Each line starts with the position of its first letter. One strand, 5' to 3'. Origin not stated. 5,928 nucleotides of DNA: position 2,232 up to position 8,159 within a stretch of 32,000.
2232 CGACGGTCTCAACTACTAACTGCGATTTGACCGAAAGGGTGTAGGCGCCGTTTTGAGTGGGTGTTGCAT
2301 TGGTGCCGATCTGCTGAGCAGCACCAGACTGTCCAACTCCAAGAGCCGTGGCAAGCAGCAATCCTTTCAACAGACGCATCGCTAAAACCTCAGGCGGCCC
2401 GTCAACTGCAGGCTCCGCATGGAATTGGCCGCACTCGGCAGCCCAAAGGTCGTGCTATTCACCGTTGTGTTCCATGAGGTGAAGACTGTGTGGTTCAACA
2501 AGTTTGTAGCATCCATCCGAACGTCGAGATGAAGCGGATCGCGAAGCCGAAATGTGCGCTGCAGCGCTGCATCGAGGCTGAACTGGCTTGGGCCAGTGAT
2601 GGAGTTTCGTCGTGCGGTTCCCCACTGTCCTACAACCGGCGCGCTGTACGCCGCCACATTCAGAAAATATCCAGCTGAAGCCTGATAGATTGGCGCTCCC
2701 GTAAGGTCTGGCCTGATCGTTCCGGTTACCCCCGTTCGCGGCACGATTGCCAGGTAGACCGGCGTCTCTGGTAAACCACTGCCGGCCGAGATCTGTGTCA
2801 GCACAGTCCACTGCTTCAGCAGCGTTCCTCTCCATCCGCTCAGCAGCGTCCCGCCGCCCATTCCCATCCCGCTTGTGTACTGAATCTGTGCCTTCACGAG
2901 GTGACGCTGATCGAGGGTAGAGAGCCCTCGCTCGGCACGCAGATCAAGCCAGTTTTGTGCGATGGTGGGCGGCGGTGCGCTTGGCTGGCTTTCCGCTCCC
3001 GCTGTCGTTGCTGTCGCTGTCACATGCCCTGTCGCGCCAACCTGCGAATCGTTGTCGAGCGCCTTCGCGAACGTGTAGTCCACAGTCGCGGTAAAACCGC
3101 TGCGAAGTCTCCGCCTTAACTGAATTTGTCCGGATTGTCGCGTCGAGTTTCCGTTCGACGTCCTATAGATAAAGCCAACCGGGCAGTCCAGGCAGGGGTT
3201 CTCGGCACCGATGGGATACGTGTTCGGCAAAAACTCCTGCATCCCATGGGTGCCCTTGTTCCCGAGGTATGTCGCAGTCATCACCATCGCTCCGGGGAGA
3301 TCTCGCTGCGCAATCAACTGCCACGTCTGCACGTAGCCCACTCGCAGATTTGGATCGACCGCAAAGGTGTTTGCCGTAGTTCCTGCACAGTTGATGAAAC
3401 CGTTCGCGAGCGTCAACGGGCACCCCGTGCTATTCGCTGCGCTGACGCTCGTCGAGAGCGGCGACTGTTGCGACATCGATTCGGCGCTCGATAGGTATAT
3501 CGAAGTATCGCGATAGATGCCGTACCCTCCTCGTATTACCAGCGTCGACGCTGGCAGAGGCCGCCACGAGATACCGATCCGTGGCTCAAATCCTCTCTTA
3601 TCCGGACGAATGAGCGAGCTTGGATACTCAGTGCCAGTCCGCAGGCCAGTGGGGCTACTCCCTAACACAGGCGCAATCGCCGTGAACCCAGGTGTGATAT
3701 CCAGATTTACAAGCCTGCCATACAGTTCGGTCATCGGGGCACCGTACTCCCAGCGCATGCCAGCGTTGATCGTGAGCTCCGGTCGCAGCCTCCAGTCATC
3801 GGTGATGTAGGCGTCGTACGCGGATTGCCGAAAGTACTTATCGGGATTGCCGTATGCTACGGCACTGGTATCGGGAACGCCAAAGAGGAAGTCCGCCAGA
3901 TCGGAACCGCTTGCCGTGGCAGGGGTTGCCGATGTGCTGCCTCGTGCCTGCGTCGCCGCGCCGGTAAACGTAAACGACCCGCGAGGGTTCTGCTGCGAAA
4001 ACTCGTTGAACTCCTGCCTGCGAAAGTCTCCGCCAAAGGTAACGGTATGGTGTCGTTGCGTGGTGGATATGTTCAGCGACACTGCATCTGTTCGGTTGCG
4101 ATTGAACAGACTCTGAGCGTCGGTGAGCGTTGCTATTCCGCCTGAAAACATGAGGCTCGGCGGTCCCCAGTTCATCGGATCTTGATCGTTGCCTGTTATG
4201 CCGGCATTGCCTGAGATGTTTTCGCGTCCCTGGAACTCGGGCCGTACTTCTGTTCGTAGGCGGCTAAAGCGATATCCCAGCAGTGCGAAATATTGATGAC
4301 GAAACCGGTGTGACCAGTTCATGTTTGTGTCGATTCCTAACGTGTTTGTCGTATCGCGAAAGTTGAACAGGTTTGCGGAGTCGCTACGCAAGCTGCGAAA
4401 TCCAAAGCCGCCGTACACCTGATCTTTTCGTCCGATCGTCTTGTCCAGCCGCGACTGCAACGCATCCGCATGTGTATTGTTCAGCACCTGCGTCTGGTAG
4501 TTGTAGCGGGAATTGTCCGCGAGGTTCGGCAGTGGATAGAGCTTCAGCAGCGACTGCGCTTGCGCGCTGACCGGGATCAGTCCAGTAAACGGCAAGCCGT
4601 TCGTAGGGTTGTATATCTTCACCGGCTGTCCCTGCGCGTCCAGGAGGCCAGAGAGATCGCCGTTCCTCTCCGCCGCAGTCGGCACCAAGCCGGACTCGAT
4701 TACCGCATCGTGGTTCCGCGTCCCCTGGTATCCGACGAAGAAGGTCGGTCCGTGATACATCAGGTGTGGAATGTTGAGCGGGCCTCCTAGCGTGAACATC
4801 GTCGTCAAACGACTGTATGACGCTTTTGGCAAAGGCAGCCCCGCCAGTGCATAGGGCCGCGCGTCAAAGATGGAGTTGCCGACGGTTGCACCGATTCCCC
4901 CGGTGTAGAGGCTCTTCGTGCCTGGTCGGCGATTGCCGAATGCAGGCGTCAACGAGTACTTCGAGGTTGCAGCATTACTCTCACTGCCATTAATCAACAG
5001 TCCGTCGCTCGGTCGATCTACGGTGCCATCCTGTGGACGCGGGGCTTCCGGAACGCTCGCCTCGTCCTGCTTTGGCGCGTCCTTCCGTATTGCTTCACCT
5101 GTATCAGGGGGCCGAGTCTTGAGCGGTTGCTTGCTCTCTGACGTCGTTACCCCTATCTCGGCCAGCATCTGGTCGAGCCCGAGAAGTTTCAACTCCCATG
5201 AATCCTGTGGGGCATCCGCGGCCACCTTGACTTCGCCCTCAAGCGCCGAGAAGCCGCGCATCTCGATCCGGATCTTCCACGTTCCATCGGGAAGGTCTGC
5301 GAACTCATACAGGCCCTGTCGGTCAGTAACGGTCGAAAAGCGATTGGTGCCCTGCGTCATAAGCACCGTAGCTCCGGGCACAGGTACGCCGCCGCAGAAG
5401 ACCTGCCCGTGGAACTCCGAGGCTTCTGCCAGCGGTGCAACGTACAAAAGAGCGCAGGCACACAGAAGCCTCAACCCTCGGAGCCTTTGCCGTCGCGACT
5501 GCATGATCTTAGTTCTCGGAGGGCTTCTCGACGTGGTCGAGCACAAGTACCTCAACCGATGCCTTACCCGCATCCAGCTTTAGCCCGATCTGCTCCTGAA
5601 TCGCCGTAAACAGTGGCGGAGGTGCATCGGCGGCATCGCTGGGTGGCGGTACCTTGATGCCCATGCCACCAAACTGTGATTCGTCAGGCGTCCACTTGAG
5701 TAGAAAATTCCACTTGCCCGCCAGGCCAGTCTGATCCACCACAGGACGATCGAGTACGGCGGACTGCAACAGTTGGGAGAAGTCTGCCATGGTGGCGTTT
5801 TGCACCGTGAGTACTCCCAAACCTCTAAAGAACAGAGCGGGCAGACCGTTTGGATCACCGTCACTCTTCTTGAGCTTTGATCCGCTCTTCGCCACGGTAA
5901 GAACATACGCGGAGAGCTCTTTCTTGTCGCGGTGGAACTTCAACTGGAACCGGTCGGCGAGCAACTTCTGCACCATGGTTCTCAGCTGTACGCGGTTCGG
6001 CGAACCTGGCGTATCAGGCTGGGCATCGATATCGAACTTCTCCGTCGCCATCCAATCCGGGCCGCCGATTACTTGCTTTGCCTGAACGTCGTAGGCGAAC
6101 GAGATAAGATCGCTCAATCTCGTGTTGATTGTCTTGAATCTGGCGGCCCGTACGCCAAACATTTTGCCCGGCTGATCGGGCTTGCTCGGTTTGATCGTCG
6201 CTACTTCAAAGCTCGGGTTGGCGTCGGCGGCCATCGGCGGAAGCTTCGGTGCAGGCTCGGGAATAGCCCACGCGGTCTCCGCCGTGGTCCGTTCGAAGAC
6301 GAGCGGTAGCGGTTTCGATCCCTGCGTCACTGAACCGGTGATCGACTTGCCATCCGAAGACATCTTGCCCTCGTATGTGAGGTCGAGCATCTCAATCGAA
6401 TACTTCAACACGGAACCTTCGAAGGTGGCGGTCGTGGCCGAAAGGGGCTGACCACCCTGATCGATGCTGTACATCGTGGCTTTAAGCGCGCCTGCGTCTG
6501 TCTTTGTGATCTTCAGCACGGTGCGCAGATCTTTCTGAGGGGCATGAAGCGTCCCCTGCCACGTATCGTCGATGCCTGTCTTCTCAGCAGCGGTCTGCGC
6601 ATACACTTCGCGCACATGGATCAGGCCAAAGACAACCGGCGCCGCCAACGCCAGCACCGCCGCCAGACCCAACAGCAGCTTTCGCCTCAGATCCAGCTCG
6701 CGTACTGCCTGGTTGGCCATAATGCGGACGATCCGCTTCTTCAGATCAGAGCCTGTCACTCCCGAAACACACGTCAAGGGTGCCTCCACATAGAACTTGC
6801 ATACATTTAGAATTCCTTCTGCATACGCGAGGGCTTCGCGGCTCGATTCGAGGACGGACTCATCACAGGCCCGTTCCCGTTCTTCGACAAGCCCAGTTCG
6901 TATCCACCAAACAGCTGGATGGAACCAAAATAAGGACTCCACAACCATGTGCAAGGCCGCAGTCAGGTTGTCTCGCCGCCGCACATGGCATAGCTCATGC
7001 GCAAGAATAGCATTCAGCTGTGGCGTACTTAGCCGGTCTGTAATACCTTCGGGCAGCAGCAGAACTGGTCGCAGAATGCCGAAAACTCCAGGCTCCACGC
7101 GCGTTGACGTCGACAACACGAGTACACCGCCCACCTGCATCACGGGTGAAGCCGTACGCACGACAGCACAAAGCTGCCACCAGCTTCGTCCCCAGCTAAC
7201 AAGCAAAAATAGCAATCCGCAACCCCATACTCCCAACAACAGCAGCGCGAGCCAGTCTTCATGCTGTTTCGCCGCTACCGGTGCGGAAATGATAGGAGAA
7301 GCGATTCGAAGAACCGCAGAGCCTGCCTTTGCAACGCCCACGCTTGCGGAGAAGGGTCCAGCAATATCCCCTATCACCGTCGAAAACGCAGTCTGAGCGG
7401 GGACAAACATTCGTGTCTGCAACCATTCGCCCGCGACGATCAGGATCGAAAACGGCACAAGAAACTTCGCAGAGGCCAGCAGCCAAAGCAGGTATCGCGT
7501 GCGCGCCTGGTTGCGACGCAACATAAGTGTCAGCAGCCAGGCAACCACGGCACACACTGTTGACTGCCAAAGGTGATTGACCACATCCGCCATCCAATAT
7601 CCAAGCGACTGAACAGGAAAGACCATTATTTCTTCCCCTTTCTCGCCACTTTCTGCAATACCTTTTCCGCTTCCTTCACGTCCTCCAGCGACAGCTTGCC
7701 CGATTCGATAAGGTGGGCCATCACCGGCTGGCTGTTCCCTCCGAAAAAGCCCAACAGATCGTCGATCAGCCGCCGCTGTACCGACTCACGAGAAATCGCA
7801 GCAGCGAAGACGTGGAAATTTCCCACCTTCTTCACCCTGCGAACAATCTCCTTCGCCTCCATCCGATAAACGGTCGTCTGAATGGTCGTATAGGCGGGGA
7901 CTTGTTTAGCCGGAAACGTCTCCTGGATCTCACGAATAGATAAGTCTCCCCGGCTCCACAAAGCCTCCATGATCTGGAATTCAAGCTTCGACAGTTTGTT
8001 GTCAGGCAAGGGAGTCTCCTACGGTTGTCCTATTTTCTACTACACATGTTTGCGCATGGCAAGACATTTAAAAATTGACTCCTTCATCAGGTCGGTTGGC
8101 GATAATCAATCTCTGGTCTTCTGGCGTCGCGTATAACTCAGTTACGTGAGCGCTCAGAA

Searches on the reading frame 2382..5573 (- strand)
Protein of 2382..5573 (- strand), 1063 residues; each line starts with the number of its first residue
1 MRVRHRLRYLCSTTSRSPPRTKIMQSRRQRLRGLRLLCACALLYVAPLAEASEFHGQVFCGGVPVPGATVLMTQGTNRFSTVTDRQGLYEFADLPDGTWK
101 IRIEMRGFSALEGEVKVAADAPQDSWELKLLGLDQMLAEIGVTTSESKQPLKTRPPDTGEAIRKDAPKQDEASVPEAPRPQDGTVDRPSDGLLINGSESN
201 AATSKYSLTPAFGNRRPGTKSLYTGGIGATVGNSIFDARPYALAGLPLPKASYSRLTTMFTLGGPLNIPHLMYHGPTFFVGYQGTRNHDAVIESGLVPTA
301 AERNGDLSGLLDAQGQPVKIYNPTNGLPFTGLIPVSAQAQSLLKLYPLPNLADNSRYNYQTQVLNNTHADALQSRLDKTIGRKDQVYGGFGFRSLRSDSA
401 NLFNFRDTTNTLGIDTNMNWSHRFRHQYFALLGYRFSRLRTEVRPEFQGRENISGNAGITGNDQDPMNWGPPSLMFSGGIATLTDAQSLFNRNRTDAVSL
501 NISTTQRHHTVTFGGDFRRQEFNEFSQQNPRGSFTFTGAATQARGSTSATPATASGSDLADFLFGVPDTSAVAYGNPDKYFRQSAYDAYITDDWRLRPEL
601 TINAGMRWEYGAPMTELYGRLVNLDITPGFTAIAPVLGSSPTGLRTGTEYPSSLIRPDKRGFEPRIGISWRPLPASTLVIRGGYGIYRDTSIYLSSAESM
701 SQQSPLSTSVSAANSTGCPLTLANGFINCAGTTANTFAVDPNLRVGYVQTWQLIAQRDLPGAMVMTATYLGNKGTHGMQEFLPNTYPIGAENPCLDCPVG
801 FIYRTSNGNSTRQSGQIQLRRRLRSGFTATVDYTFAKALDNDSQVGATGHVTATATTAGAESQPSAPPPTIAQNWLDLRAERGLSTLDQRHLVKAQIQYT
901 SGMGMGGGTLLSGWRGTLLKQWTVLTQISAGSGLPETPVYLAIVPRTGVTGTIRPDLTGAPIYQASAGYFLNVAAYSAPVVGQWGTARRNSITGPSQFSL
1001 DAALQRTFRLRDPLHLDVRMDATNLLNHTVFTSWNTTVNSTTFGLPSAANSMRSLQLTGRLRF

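Call 8: search_protein_families(library=pfam, proteins=[window:2382-5573:-], max_evalue=0.001)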
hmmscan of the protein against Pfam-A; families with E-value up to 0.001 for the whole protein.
window:2382-5573:- (1063 aa): 4 families
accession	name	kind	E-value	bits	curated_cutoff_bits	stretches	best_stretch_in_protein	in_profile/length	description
PF25183.1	OMP_b-brl_4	-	1.8e-150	503.4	30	1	232-1056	18-838/838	Outer membrane beta barrel domain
PF13620.12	CarboxypepD_reg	-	1.9e-10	41.4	32.3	1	62-122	11-74/82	Carboxypeptidase regulatory-like domain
PF13715.12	CarbopepD_reg_2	-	2e-08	34.6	32.2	1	55-124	2-71/88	CarboxypepD_reg-like domain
PF17210.9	SdrD_B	-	0.0008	20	29.7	0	63-105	22-66/112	SdrD B-like domain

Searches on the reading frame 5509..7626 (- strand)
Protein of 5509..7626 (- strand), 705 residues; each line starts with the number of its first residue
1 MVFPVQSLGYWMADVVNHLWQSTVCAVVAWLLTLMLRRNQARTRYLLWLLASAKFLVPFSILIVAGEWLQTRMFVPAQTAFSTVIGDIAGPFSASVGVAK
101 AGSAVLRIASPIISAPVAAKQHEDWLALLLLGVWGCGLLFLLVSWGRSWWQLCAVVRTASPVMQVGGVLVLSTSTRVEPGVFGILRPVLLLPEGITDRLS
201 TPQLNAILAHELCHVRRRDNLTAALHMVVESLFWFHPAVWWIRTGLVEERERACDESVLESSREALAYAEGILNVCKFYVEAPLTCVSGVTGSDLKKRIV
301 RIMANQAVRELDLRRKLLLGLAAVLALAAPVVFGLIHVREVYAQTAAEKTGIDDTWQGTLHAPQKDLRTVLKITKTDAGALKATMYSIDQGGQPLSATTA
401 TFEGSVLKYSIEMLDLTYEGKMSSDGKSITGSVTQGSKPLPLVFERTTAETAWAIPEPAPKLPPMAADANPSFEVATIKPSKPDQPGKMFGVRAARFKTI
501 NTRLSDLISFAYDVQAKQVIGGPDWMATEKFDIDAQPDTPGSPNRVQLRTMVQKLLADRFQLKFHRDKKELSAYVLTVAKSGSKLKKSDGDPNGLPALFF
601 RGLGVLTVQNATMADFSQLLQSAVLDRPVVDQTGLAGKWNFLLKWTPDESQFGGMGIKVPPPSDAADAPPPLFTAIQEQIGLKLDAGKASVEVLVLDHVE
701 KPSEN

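Call 8: search_protein_families(library=pfam, proteins=[window:5509-7626:-], max_evalue=0.001)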
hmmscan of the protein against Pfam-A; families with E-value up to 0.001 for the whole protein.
window:5509-7626:- (705 aa): 3 families
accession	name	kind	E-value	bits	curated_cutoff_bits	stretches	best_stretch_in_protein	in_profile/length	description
PF12543.13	DUF3738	-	4.3e-64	216.5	22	1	506-699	2-190/190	Protein of unknown function (DUF3738)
PF05569.17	Peptidase_M56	-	9.4e-32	110.8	31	1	21-300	9-294/296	BlaR1 peptidase M56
PF01435.24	Peptidase_M48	-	9e-05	22.8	20.3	1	191-236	51-97/186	Peptidase family M48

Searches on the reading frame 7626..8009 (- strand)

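Call 8: search_protein_families(library=pfam, proteins=[window:7626-8009:-], max_evalue=0.001)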
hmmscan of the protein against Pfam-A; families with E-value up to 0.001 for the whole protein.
window:7626-8009:- (127 aa): 1 family
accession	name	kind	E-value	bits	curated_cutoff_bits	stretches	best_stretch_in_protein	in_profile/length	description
PF03965.22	Penicillinase_R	-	1.1e-23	84.2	22.6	1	6-119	1-114/115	Penicillinase repressor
